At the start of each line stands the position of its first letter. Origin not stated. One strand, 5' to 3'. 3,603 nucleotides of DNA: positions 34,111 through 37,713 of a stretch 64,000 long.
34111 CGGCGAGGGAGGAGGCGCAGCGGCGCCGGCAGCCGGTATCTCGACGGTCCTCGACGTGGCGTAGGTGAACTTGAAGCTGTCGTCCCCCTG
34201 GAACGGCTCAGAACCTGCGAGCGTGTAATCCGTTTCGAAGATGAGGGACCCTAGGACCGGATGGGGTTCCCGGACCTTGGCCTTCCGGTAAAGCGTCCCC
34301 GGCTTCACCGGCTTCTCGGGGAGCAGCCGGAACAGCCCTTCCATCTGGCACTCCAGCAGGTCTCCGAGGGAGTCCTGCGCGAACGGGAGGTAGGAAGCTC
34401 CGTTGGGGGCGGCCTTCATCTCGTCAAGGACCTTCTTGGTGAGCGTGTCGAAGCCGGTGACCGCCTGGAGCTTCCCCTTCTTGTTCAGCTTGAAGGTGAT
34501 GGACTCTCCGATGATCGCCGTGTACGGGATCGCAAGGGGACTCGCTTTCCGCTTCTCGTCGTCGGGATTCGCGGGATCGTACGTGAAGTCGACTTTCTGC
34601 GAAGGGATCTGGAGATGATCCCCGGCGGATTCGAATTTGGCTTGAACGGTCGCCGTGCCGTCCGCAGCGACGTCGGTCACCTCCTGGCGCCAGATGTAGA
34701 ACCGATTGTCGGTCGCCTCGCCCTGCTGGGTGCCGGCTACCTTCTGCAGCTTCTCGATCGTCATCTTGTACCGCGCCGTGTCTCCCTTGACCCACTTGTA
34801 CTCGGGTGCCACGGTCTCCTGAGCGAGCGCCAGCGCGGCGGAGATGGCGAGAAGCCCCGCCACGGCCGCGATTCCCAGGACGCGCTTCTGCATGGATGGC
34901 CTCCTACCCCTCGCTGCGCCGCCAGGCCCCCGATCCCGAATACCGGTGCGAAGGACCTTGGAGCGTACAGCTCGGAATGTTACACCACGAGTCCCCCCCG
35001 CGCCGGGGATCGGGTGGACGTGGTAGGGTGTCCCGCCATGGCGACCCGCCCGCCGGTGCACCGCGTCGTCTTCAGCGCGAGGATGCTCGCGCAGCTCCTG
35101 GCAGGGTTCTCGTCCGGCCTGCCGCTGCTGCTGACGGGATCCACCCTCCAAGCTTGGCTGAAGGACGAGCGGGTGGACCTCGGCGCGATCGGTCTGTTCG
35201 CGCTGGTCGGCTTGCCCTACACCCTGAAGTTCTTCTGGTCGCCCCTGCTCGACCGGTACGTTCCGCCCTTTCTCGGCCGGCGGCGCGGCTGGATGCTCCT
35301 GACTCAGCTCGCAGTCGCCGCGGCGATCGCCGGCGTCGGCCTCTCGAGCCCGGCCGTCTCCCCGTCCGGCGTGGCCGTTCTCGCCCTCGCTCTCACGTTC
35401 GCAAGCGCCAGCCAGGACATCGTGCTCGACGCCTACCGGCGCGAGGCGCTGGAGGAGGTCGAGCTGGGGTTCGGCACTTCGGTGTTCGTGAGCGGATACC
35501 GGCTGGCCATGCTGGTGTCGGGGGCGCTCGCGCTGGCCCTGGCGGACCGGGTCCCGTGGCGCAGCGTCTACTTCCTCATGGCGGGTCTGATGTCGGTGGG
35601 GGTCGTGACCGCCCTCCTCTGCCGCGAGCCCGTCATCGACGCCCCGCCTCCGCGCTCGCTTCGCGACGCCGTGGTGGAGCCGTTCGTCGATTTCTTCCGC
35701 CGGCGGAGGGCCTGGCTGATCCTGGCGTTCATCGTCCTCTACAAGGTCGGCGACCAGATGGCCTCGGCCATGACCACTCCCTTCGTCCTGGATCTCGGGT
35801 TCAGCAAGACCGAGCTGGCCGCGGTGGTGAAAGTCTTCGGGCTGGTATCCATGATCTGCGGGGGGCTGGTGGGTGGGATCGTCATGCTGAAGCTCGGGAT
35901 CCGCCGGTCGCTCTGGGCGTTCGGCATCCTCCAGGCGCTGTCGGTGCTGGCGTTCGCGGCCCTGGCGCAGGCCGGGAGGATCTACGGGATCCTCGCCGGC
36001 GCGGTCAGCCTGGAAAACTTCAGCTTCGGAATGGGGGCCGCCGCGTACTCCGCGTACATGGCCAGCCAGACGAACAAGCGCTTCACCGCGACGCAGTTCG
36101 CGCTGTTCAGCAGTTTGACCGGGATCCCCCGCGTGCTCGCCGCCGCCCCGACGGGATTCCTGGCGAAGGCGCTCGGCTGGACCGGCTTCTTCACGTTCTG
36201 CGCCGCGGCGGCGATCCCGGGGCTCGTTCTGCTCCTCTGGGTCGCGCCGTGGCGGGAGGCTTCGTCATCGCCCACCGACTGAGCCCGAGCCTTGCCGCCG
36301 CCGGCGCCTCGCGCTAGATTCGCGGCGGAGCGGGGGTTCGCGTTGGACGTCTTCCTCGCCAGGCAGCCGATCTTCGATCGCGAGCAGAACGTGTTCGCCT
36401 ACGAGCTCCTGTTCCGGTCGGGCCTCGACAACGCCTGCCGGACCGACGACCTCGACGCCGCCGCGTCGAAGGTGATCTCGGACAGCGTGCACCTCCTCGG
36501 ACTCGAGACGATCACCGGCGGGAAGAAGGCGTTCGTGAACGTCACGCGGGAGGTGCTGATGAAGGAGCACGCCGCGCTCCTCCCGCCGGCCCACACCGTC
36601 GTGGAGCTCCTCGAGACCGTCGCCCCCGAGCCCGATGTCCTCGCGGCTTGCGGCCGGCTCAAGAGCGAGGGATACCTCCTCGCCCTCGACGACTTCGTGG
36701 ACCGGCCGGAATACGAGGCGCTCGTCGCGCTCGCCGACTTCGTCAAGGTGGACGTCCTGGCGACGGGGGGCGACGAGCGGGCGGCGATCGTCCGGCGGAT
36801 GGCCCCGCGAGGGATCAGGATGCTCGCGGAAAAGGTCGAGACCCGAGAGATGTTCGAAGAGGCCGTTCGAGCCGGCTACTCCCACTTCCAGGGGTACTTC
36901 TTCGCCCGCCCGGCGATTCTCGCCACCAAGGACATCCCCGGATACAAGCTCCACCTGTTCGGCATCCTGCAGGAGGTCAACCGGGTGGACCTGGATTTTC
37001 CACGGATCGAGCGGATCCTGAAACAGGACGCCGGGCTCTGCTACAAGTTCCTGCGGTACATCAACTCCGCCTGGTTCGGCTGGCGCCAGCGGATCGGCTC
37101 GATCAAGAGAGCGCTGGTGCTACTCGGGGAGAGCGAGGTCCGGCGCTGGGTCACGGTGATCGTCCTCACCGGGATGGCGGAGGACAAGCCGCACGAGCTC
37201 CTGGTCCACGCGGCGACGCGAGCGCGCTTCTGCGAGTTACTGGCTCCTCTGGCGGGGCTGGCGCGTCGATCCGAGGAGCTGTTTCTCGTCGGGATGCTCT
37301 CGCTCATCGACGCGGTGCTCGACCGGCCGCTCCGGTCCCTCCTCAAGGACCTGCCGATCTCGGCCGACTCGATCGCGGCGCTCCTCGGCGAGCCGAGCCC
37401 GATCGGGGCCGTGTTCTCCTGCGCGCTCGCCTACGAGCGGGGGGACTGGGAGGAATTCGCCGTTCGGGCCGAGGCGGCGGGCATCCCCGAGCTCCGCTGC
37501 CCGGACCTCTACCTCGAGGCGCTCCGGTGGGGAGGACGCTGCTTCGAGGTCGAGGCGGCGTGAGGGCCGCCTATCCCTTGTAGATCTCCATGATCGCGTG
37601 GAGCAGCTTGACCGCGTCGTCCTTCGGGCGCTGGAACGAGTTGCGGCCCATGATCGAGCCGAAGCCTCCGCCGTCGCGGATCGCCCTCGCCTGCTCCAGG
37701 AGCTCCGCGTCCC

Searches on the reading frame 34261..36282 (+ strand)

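Call 68: search_protein_families(library=pfam, proteins=[window:34261-36282:+], max_evalue=0.00001)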
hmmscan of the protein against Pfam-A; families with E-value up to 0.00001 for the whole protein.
window:34261-36282:+ (673 aa): 2 families
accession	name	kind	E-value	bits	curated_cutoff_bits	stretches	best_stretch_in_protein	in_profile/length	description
PF07690.21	MFS_1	-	6.2e-28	98.2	33.4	1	280-627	3-346/347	Major Facilitator Superfamily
PF13000.13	Acatn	-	6.9e-10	38.5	23.7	1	284-357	11-86/546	Acetyl-coenzyme A transporter 1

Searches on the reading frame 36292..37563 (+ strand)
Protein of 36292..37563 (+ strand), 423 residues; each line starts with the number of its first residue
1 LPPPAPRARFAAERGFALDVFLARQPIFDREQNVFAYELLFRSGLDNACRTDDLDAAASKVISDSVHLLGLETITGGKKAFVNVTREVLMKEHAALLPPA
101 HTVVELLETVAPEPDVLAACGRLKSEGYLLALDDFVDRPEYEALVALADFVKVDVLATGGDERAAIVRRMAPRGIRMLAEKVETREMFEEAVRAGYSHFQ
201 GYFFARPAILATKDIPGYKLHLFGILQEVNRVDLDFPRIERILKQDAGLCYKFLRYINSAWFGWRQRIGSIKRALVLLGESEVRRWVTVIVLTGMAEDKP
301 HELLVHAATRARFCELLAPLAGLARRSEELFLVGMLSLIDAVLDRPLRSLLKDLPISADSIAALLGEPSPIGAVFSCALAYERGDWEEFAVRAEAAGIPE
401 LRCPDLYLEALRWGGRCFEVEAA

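Call 68: search_protein_families(library=pfam, proteins=[window:36292-37563:+], max_evalue=0.00001)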
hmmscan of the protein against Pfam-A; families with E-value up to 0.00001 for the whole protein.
window:36292-37563:+ (423 aa): 2 families
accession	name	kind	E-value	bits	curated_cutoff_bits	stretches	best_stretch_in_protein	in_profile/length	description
PF08668.18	HDOD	-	4.6e-17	62.6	22.9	1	223-339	9-130/196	HDOD domain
PF00563.25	EAL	-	2.8e-12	46.9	31.3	1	82-207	102-236/236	EAL domain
